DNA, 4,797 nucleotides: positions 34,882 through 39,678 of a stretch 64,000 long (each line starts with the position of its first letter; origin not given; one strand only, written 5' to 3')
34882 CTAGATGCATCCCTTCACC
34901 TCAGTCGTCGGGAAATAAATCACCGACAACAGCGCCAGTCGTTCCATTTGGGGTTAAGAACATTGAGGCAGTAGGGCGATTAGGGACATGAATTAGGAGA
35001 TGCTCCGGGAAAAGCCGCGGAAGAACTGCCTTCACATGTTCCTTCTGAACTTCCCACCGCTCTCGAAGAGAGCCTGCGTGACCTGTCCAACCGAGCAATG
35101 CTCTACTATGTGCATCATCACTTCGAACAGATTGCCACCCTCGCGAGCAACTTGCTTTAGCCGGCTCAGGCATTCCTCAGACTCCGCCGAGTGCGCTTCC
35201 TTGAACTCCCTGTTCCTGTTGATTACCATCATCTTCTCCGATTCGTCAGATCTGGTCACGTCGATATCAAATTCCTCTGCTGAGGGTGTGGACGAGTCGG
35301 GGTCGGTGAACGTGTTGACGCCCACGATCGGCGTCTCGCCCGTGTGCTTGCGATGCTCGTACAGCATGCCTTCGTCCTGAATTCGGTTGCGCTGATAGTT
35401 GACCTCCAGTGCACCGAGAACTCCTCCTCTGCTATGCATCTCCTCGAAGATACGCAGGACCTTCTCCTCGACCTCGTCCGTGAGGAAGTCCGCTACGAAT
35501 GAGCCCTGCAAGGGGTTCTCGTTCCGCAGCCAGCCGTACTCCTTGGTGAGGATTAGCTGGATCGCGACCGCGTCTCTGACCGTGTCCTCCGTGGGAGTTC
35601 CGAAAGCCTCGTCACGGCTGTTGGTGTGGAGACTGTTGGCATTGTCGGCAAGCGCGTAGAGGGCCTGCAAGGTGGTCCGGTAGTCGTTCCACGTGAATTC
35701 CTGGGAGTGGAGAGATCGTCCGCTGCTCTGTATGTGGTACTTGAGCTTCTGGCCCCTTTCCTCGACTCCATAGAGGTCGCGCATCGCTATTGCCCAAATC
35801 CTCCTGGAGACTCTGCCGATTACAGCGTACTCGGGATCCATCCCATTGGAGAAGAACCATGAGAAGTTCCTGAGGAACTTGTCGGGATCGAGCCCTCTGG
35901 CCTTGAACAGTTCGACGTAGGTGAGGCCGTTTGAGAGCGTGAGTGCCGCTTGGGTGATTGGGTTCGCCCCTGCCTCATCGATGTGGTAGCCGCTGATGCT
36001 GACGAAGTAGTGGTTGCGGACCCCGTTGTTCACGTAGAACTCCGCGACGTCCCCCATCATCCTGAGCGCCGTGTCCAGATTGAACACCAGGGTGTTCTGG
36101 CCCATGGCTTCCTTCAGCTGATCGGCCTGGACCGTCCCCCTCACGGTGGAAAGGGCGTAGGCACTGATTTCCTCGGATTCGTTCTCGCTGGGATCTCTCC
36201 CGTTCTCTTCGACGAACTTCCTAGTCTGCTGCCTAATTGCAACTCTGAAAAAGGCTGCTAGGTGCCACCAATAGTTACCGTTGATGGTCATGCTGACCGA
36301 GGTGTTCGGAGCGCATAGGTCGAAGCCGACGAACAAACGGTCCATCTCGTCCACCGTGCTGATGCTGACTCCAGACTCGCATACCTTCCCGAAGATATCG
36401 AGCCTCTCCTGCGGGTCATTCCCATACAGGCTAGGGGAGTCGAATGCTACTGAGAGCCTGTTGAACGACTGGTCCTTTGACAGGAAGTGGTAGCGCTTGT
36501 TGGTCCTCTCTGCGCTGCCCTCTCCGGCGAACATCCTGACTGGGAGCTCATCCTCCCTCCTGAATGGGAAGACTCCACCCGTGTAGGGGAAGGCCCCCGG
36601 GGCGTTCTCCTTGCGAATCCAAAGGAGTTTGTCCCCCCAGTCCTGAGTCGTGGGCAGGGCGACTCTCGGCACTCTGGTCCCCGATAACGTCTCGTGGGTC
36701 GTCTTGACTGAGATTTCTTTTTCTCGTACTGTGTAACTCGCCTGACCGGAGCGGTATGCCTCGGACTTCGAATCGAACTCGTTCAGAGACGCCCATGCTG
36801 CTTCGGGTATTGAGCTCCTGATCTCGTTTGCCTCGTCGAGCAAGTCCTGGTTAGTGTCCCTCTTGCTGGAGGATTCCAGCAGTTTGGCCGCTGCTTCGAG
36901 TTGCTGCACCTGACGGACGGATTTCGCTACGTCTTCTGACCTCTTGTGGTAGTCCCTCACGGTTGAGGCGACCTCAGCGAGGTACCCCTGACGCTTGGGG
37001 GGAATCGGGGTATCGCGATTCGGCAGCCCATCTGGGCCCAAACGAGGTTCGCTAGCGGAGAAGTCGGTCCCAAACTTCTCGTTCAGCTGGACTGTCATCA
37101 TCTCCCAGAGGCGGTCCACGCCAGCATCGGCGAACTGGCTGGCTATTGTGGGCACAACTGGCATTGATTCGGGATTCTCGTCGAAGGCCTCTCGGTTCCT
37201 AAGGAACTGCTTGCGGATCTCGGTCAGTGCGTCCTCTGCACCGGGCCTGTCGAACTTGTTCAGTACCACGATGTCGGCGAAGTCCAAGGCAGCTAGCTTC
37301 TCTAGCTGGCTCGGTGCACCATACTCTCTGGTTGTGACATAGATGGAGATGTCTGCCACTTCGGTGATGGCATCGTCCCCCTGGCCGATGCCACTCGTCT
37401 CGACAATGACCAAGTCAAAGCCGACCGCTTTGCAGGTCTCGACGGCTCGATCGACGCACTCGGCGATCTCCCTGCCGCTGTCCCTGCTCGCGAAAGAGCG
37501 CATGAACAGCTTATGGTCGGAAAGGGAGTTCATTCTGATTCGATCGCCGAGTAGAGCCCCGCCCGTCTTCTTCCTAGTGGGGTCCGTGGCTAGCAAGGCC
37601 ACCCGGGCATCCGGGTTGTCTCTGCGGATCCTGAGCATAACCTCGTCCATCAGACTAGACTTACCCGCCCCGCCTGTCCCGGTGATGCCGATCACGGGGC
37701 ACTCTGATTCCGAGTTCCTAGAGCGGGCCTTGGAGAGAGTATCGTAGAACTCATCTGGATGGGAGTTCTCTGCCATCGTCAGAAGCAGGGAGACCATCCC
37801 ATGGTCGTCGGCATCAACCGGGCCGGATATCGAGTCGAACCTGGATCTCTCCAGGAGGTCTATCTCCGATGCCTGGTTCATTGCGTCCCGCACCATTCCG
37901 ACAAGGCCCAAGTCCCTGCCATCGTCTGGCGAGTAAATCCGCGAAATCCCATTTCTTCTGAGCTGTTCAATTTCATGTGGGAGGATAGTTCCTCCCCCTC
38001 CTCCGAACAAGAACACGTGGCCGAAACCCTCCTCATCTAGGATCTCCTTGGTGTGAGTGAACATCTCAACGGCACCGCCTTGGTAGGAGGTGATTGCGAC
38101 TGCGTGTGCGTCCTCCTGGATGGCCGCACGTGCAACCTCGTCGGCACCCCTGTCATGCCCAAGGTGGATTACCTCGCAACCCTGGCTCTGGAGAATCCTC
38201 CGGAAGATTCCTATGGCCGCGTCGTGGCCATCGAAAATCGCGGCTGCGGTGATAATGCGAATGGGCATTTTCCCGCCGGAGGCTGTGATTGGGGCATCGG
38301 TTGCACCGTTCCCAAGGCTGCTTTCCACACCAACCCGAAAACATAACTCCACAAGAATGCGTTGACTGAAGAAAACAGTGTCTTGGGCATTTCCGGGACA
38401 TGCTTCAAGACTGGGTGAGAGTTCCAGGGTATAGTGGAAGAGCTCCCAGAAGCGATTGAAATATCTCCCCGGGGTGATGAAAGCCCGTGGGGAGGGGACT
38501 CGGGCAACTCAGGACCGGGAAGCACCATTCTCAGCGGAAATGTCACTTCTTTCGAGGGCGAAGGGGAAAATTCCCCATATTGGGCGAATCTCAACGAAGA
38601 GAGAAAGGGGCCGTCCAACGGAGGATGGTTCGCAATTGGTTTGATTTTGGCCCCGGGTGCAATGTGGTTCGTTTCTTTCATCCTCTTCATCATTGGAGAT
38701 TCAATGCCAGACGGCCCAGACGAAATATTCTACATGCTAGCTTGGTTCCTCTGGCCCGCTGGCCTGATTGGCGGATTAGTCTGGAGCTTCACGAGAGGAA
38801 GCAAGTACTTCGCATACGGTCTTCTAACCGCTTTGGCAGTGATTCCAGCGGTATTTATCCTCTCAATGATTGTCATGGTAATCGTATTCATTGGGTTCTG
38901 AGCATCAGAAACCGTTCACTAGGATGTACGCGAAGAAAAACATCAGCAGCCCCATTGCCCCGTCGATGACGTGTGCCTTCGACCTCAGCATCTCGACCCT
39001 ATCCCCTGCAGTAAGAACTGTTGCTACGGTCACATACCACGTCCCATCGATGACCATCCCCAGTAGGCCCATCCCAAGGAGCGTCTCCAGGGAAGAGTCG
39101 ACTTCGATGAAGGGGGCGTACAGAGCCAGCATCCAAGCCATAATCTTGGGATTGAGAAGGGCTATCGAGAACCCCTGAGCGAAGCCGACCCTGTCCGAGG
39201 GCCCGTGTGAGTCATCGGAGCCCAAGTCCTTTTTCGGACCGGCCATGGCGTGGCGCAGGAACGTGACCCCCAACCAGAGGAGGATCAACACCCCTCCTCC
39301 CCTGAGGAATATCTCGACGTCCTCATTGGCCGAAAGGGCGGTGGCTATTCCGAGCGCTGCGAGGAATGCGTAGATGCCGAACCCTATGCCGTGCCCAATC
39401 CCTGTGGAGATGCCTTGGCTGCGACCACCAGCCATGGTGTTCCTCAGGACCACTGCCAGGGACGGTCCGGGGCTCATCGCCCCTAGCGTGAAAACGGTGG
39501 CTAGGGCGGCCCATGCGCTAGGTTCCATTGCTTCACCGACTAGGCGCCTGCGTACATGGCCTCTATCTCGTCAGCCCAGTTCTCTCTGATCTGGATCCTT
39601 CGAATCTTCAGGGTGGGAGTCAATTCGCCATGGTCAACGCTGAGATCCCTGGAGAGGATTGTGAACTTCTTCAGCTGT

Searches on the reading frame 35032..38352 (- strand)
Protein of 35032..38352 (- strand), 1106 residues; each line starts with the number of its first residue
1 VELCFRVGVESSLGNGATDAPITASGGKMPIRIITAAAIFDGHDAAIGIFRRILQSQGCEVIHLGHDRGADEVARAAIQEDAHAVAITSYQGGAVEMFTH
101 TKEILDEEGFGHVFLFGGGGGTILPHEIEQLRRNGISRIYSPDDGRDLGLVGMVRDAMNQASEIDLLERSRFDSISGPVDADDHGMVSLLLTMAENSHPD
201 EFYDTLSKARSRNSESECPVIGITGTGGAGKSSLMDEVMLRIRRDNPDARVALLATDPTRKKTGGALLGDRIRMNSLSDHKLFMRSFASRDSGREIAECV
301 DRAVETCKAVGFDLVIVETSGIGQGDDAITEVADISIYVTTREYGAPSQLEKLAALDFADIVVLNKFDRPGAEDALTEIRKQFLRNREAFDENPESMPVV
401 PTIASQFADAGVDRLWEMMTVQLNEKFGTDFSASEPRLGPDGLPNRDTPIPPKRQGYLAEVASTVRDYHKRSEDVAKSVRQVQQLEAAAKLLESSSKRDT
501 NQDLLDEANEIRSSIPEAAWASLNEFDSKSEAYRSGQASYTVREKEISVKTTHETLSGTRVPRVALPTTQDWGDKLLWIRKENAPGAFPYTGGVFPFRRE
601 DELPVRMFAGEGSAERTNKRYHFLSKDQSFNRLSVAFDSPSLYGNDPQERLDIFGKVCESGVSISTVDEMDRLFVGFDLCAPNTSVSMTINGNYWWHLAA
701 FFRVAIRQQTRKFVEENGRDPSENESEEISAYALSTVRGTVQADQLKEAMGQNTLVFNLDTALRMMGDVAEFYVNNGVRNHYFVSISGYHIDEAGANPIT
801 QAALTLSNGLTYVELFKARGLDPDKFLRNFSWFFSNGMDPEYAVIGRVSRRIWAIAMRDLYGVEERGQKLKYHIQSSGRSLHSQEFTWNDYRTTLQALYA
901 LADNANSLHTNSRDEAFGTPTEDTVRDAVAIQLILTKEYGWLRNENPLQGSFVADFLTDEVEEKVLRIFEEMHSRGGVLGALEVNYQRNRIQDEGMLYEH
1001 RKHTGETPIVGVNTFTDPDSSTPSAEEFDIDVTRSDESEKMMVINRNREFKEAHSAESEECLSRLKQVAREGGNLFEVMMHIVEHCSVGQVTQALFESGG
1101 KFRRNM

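Call 11: search_protein_families(library=pfam, proteins=[window:35032-38352:-], max_evalue=0.001)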
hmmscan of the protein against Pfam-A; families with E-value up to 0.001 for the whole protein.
window:35032-38352:- (1106 aa): 5 families
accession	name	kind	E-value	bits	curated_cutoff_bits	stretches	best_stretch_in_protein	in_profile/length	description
PF01642.28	MM_CoA_mutase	-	1.5e-100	337.7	22.1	1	581-1097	24-509/512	Methylmalonyl-CoA mutase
PF03308.22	MeaB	-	8.6e-42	143.5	23.1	1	190-419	4-231/273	Methylmalonyl Co-A mutase-associated GTPase MeaB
PF02310.24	B12-binding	-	7.5e-12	45.6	32.1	1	32-135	2-104/121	B12 binding domain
PF02492.25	cobW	-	7.6e-07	29.3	20.7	1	219-384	1-170/180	CobW/HypB/UreG, nucleotide-binding domain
PF00009.33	GTP_EFTU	-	0.00055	20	26.5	0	348-420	108-183/188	Elongation factor Tu GTP binding domain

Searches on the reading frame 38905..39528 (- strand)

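Call 11: search_protein_families(library=pfam, proteins=[window:38905-39528:-], max_evalue=0.001)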
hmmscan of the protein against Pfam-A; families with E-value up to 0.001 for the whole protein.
window:38905-39528:- (207 aa): 1 family
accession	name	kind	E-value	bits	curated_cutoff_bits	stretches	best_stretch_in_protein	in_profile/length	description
PF01810.24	LysE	-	1.8e-28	99.8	25.6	1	16-204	3-190/193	LysE type translocator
